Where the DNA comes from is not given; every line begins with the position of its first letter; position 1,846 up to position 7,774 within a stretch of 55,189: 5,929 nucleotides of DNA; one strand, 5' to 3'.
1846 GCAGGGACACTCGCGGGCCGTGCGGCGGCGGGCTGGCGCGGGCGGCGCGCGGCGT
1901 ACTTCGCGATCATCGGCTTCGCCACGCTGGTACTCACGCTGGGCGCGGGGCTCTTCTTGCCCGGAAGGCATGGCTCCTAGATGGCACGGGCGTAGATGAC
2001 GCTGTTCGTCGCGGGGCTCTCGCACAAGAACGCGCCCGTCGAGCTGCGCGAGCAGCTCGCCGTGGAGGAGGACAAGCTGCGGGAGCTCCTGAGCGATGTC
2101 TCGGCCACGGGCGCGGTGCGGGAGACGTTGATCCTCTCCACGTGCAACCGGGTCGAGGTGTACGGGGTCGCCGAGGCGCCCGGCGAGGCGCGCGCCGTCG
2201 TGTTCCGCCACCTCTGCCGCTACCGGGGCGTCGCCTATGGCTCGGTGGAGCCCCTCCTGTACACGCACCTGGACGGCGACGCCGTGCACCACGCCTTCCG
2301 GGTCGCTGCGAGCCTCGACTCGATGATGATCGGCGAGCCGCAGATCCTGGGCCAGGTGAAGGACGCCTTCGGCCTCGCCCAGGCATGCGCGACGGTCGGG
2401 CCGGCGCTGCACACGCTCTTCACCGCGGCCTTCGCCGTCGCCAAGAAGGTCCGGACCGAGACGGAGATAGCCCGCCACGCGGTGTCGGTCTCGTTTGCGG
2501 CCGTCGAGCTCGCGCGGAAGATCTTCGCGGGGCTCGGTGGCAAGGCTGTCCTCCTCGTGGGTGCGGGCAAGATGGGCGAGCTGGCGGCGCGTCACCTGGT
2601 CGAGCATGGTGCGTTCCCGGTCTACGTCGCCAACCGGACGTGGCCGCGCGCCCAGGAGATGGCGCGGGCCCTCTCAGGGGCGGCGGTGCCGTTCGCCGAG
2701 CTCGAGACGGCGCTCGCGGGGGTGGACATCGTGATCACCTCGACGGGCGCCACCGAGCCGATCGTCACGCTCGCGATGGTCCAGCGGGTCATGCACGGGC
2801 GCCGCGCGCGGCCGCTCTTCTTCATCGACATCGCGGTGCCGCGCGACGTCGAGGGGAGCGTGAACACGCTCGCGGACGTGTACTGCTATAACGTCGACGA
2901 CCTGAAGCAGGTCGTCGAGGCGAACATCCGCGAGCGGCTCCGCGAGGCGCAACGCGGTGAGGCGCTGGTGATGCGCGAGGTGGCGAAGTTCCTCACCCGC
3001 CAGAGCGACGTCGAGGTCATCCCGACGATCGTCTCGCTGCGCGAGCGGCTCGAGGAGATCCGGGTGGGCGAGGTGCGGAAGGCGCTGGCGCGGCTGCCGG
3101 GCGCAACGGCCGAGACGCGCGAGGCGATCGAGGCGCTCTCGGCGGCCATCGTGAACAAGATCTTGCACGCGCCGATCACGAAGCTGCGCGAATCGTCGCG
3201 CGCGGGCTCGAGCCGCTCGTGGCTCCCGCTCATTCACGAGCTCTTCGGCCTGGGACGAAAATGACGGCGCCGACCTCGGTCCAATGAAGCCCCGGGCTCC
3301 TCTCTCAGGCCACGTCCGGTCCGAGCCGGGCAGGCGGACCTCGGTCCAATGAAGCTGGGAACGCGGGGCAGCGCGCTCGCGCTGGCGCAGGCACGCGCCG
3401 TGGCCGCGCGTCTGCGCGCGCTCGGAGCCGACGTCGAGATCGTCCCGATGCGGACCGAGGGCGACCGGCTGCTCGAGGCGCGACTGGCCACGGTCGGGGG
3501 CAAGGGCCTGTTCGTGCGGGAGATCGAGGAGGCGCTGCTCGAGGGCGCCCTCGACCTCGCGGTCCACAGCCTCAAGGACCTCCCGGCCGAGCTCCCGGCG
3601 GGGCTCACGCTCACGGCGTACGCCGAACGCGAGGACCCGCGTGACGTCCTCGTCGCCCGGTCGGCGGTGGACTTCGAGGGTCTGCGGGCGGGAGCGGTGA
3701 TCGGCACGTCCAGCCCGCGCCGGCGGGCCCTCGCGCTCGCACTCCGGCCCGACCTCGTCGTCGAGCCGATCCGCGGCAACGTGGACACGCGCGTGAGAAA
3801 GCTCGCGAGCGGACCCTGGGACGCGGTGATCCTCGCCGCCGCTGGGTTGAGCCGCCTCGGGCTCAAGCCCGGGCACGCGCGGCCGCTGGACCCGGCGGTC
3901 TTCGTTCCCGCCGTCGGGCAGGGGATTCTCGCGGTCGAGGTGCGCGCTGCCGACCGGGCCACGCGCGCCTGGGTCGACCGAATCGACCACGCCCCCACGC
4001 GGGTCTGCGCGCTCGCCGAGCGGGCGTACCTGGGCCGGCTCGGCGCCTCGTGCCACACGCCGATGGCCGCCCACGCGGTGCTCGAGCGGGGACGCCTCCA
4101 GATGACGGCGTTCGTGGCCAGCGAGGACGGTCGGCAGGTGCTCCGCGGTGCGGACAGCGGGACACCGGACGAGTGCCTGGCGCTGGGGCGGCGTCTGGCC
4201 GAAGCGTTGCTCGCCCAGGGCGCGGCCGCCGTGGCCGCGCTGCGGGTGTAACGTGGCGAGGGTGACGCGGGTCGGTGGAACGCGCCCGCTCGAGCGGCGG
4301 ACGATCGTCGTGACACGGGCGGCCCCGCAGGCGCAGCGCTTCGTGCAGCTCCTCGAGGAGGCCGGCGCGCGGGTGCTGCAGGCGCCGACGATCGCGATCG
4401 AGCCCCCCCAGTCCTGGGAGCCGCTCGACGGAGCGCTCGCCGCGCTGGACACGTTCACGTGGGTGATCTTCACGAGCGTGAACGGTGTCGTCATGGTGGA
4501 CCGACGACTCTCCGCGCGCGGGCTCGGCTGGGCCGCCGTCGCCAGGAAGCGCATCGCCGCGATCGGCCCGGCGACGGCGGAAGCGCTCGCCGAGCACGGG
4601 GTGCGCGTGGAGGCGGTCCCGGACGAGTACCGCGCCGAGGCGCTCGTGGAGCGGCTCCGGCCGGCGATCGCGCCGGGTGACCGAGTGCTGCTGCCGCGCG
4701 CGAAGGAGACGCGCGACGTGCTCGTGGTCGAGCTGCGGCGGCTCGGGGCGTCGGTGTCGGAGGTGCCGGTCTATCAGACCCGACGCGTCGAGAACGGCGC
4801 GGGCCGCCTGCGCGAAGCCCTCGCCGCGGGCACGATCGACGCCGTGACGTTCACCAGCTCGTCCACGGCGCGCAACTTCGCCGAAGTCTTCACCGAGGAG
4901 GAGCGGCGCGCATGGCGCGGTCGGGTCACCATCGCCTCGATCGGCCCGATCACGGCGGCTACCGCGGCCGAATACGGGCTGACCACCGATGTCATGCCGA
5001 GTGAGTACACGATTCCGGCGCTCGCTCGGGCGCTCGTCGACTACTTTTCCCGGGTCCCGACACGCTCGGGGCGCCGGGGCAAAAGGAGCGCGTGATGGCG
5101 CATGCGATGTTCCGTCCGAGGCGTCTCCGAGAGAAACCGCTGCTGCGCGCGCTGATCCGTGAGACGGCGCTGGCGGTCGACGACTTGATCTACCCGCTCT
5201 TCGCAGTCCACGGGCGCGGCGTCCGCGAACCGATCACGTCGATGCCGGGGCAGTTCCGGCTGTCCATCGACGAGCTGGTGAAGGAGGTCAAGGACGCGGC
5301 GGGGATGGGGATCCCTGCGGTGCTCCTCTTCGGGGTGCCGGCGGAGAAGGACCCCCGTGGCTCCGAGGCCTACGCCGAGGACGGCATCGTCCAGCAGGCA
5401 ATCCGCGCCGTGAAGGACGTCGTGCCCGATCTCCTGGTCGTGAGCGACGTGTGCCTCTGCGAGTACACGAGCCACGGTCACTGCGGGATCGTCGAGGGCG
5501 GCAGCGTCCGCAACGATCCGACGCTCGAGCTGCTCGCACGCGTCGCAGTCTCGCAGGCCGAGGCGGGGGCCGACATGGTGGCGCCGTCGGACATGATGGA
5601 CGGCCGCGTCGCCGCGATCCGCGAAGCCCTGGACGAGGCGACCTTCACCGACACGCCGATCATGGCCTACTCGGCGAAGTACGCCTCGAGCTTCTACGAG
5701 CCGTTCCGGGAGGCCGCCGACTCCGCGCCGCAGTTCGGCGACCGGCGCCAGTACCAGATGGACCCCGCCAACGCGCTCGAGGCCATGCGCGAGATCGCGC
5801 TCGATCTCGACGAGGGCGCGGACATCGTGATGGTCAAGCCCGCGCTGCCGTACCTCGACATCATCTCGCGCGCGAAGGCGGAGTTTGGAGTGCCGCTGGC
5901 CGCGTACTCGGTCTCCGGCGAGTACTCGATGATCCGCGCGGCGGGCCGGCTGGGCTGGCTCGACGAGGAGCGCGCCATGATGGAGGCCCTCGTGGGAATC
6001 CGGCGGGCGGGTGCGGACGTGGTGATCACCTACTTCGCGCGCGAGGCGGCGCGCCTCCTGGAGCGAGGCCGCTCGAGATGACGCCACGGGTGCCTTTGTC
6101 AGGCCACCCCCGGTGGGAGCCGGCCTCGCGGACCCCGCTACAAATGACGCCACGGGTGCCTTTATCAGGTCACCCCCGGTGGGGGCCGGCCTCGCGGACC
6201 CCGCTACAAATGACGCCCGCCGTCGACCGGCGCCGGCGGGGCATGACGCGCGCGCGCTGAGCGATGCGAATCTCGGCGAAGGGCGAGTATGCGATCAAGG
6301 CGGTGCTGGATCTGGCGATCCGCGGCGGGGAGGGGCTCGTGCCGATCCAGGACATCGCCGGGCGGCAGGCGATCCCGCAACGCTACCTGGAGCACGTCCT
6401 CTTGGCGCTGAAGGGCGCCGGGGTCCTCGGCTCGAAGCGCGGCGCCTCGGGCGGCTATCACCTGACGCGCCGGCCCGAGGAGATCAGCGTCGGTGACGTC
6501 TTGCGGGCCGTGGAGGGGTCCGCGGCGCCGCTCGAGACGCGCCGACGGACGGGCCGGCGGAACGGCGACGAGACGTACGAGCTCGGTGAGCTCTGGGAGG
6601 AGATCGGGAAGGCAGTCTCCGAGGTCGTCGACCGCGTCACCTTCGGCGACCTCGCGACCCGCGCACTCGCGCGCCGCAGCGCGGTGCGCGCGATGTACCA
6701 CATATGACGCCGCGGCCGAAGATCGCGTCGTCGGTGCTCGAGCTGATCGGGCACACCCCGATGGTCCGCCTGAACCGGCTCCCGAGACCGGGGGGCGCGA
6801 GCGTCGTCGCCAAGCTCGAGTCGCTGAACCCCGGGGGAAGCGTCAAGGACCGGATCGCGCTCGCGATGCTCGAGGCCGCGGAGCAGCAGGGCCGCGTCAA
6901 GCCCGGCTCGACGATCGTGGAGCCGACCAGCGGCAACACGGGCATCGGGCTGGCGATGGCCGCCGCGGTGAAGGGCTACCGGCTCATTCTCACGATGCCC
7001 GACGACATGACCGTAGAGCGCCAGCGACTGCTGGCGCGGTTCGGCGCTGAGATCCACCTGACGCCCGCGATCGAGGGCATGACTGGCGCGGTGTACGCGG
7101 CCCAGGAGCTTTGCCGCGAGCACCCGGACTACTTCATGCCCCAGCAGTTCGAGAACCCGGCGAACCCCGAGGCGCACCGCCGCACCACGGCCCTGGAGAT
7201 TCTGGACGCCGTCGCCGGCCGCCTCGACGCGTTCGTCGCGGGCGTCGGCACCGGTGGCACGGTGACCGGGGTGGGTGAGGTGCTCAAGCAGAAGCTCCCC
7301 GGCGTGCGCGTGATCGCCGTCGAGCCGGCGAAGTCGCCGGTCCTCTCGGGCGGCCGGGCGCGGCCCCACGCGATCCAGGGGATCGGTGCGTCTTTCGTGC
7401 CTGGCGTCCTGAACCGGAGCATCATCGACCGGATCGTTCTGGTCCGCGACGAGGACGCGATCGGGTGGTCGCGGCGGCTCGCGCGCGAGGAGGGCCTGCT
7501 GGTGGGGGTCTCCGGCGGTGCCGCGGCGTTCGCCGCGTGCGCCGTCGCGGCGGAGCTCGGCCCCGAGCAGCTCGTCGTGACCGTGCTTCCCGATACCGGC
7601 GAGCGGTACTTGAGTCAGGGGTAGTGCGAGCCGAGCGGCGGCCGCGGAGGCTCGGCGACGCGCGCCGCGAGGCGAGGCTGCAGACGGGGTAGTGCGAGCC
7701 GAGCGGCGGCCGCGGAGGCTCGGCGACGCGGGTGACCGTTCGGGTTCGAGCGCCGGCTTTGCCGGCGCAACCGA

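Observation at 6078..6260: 66 bp x 2.7 tandem repeat after hemB reads as one in-frame 60-codon ORF coupled to the hemB stop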

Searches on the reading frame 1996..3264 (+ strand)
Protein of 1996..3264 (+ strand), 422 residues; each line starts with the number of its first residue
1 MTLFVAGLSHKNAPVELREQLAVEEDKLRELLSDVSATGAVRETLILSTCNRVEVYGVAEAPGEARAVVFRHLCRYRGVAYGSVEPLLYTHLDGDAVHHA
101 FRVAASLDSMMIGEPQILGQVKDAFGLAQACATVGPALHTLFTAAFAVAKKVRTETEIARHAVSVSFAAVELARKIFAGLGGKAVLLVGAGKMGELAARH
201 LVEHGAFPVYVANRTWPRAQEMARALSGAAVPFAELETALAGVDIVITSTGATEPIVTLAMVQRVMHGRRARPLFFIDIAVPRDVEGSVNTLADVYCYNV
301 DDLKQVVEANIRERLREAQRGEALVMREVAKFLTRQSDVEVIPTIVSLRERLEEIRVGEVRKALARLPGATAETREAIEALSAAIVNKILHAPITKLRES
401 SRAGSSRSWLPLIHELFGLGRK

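Call 46: search_protein_families(library=pfam, proteins=[window:1996-3264:+])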
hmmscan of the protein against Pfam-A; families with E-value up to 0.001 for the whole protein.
window:1996-3264:+ (422 aa): 7 families
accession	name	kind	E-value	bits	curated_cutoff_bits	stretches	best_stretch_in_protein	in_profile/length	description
PF05201.20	GlutR_N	-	1.1e-50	171.7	27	1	7-156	2-151/151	Glutamyl-tRNAGlu reductase, N-terminal domain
PF01488.26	Shikimate_DH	-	2.8e-44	151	24.3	1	171-306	1-138/138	Shikimate / quinate 5-dehydrogenase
PF00745.25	GlutR_dimer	-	4.1e-23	82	22.9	1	322-419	3-99/99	Glutamyl-tRNAGlu reductase, dimerisation domain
PF03446.21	NAD_binding_2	-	2.5e-06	28.1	21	1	187-256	4-69/161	NAD binding domain of 6-phosphogluconate dehydrogenase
PF13241.12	NAD_binding_7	-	5.8e-05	24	22.1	1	177-253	2-72/104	Putative NAD(P)-binding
PF03807.23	F420_oxidored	-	0.00018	22.5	21.6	1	187-250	4-67/94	NADP oxidoreductase coenzyme F420-dependent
PF03435.24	Sacchrp_dh_NADP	-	0.00058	20.6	25.1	0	185-236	1-53/129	Saccharopine dehydrogenase NADP binding domain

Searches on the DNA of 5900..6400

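Call 10: search_rna_families(source=window, start=5900, end=6400, threshold=evalue, max_evalue=10)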
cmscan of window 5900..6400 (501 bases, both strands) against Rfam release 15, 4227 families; matches with E-value up to 10: 3.
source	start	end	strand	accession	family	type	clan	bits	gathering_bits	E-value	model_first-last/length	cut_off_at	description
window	6037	6095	+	RF04229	mir-9279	Gene; miRNA;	-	19.1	85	0.86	1-74/74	no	mir-9279 microRNA precursor family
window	6209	6248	-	RF00490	S-element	Cis-reg;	-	15.6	47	7.2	1-67/67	no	S-element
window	6052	6150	-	RF03375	MIR1094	Gene; miRNA;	-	13.4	80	9.6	1-104/104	no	MIR1094 microRNA precursor family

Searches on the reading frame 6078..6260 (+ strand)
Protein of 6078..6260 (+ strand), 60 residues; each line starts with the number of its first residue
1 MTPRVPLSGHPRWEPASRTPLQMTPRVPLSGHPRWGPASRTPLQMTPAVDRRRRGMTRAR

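Call 15: search_protein_families(library=pfam, proteins=[window:6078-6260:+])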
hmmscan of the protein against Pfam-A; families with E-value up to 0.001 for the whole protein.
window:6078-6260:+ (60 aa): 0 families

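Call 59: search_protein_families(library=pfam, max_evalue=0.01, proteins=[window:6078-6257:+])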
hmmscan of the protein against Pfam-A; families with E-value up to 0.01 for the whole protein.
seq(60 aa): 0 families

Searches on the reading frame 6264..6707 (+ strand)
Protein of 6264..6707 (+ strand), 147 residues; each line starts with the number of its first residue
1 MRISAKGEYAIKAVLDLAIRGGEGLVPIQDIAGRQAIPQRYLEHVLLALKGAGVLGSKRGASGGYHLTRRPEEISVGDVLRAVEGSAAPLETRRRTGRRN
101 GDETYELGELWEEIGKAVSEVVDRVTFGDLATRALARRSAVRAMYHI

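Call 14: find_encoding_contigs(protein=window:6264-6707:+, flank=3000, max_places=10)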
Protein window:6264-6707:+ (147 aa): 23 contigs read that carry it; 10 places shown.
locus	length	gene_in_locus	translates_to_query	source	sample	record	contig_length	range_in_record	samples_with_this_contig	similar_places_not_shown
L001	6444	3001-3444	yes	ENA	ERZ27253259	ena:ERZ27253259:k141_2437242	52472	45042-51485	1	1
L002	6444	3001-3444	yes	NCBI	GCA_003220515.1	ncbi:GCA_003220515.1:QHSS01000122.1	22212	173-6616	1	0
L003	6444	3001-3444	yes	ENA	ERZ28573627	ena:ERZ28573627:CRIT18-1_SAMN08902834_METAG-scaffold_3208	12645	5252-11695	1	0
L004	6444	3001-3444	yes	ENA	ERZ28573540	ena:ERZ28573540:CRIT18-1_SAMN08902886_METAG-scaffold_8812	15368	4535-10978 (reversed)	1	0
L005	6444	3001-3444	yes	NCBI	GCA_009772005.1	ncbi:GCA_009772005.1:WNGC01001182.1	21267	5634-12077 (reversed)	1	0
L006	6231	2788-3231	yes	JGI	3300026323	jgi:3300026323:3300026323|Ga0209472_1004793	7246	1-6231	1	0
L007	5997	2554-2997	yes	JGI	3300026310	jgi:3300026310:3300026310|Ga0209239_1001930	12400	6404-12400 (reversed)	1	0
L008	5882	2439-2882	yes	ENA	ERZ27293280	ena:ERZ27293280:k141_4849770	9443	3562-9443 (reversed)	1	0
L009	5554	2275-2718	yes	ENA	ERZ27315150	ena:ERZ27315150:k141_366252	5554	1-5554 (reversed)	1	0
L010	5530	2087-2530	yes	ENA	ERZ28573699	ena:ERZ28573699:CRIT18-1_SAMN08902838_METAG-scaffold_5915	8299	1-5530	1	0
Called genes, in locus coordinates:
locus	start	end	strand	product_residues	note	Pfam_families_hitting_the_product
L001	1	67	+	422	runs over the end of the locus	PF05201:GlutR_N, PF01488:Shikimate_DH, PF03446:NAD_binding_2 (weak), PF00745:GlutR_dimer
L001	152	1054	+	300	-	PF01379:Porphobil_deam, PF03900:Porphobil_deamC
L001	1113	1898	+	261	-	PF02602:HEM4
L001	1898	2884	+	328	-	PF00490:ALAD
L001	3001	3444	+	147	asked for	PF02082:Rrf2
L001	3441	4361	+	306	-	PF00291:PALP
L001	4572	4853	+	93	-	PF02597:ThiS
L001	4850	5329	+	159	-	PF14464:Prok-JAB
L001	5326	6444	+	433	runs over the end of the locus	PF00202:Aminotran_3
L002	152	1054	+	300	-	PF01379:Porphobil_deam, PF03900:Porphobil_deamC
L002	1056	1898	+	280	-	PF02602:HEM4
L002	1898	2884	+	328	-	PF00490:ALAD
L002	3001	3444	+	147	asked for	PF02082:Rrf2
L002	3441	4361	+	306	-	PF00291:PALP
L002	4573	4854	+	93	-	PF02597:ThiS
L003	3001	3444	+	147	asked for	PF02082:Rrf2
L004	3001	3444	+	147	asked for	PF02082:Rrf2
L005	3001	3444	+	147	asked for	PF02082:Rrf2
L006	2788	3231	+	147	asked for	PF02082:Rrf2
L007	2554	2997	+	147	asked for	PF02082:Rrf2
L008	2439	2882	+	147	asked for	PF02082:Rrf2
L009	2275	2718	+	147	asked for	PF02082:Rrf2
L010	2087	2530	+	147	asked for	PF02082:Rrf2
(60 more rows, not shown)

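Call 15: search_protein_families(library=pfam, proteins=[window:6264-6707:+])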
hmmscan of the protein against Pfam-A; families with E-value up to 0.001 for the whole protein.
window:6264-6707:+ (147 aa): 1 family
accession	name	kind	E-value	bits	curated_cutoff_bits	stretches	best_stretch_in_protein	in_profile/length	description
PF02082.26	Rrf2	-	4.8e-33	114.6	30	1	3-132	1-131/132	Iron-dependent Transcriptional regulator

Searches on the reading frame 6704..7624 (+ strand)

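Call 15: search_protein_families(library=pfam, proteins=[window:6704-7624:+])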
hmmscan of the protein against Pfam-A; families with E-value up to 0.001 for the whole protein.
window:6704-7624:+ (306 aa): 1 family
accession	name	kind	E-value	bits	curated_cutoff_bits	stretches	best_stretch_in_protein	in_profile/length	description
PF00291.31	PALP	-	6e-79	265.9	35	1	12-297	2-295/295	Pyridoxal-phosphate dependent enzyme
